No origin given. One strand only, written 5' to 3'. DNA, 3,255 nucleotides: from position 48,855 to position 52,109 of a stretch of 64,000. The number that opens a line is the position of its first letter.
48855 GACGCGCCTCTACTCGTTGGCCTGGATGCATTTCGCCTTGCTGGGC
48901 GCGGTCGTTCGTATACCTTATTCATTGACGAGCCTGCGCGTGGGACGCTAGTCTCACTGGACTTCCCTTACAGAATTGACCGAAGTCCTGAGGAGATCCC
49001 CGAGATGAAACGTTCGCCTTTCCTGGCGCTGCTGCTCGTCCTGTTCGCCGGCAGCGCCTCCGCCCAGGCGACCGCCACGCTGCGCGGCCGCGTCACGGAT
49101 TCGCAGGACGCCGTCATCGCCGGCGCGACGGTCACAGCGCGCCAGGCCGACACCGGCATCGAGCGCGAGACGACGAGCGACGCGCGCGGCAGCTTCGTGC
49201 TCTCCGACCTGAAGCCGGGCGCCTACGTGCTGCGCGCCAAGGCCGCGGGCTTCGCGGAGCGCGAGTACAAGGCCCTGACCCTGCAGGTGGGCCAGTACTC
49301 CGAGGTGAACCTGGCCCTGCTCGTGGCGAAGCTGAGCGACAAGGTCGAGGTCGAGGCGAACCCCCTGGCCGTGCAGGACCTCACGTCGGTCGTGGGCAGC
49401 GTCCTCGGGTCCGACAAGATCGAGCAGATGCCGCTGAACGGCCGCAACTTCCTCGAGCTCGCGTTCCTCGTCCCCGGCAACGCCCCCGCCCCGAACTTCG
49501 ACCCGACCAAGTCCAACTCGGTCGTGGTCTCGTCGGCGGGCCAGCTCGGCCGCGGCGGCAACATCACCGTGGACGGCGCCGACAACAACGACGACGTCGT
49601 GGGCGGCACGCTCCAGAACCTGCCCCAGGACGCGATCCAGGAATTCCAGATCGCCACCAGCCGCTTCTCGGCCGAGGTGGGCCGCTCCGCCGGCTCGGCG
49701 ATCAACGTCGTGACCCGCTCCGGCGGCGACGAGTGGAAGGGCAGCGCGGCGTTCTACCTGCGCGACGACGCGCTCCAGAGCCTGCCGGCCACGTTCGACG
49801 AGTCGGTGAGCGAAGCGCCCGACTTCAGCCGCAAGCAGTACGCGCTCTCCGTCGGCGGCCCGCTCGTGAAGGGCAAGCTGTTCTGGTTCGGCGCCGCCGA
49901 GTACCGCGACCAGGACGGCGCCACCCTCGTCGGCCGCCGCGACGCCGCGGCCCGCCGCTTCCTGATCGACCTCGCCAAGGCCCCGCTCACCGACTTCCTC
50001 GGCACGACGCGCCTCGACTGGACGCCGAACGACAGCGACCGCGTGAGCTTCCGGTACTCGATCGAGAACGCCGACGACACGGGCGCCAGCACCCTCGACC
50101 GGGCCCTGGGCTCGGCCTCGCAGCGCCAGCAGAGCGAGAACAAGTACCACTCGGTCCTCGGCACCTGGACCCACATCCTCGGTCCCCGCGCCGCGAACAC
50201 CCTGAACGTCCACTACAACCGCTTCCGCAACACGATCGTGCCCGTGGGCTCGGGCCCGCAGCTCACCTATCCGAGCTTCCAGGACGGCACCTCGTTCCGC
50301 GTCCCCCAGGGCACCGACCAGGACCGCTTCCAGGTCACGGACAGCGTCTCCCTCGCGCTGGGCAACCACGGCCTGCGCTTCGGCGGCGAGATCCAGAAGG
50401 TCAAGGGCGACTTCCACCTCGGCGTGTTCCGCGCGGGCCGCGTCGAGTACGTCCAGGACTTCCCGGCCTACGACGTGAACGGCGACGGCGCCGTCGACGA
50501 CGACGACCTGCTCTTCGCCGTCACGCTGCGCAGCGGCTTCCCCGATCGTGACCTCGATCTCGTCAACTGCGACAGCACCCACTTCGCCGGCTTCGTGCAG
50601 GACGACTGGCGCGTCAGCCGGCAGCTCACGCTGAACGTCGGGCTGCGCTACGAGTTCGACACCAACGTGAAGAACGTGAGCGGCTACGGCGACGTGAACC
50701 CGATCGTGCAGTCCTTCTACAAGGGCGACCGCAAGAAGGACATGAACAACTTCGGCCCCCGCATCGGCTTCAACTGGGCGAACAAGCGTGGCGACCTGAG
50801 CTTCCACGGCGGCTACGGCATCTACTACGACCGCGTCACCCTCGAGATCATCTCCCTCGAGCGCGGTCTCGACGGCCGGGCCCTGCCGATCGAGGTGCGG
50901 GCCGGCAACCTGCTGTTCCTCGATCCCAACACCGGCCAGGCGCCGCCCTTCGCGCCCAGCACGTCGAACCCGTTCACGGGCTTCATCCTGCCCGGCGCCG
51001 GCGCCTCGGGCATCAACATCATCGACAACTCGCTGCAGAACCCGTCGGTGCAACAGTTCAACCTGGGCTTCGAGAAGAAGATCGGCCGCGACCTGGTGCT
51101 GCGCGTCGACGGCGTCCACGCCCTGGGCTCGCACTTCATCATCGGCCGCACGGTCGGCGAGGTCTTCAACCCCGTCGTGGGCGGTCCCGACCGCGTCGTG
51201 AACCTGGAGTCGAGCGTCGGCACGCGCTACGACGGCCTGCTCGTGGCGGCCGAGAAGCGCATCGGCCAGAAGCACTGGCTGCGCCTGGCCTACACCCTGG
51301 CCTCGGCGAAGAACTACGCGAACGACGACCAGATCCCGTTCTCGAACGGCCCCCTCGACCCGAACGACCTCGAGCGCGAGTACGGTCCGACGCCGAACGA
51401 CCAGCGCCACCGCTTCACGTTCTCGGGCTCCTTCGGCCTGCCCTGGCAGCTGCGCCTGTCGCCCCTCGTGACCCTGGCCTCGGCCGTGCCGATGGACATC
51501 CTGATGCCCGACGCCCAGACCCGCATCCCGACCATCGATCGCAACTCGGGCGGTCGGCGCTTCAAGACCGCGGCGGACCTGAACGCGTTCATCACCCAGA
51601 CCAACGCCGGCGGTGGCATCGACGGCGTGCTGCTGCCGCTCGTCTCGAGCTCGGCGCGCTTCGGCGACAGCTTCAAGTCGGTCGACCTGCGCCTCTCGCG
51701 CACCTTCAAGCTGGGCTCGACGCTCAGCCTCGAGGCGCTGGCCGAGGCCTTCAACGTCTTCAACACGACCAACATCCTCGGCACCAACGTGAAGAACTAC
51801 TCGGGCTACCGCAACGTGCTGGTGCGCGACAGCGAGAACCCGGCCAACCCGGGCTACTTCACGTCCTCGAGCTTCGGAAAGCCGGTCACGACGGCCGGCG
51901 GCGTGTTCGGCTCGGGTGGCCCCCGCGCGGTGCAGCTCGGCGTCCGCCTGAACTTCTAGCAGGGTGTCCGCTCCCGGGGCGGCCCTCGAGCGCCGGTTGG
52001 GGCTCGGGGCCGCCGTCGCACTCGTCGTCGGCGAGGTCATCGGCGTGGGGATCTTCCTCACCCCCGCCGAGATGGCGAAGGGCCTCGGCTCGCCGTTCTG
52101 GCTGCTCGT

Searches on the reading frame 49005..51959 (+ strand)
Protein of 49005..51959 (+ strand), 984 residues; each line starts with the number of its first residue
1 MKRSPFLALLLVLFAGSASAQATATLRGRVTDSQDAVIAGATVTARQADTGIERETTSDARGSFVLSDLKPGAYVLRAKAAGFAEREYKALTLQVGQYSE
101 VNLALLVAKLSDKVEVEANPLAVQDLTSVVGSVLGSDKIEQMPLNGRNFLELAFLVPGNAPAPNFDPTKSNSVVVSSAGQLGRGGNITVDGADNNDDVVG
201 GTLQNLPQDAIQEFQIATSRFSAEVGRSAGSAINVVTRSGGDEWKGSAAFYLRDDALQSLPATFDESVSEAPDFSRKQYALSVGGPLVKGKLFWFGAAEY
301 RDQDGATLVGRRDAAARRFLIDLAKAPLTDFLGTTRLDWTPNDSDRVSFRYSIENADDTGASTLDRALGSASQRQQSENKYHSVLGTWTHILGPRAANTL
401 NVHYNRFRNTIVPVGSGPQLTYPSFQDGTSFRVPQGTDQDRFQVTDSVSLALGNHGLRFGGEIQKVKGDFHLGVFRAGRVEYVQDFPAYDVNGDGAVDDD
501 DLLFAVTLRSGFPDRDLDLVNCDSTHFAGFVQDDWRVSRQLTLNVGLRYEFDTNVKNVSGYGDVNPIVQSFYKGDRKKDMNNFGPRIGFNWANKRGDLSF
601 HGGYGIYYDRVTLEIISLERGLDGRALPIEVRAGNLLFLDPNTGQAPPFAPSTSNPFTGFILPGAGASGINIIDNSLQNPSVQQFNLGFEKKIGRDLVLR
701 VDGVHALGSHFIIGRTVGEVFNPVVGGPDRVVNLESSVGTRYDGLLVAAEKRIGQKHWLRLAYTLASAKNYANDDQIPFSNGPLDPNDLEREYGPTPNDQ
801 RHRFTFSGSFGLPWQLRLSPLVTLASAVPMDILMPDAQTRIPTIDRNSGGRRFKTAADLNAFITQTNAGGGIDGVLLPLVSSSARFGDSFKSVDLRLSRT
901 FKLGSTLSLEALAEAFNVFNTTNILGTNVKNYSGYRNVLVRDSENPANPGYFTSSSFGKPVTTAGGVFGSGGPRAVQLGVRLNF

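Call 52: search_protein_families(library=pfam, proteins=[window:49005-51959:+], max_evalue=0.001)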
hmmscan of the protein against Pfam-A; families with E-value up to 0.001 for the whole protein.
window:49005-51959:+ (984 aa): 4 families
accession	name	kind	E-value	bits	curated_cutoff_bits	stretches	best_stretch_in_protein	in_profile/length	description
PF25183.1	OMP_b-brl_4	-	7.3e-81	273.2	30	2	333-930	157-817/838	Outer membrane beta barrel domain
PF13620.12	CarboxypepD_reg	-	1.5e-22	80.2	32.3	1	25-105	1-81/82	Carboxypeptidase regulatory-like domain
PF13715.12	CarbopepD_reg_2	-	5.5e-07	30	32.2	1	27-103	2-74/88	CarboxypepD_reg-like domain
PF17210.9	SdrD_B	-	0.00084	19.9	29.7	0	31-80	17-66/112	SdrD B-like domain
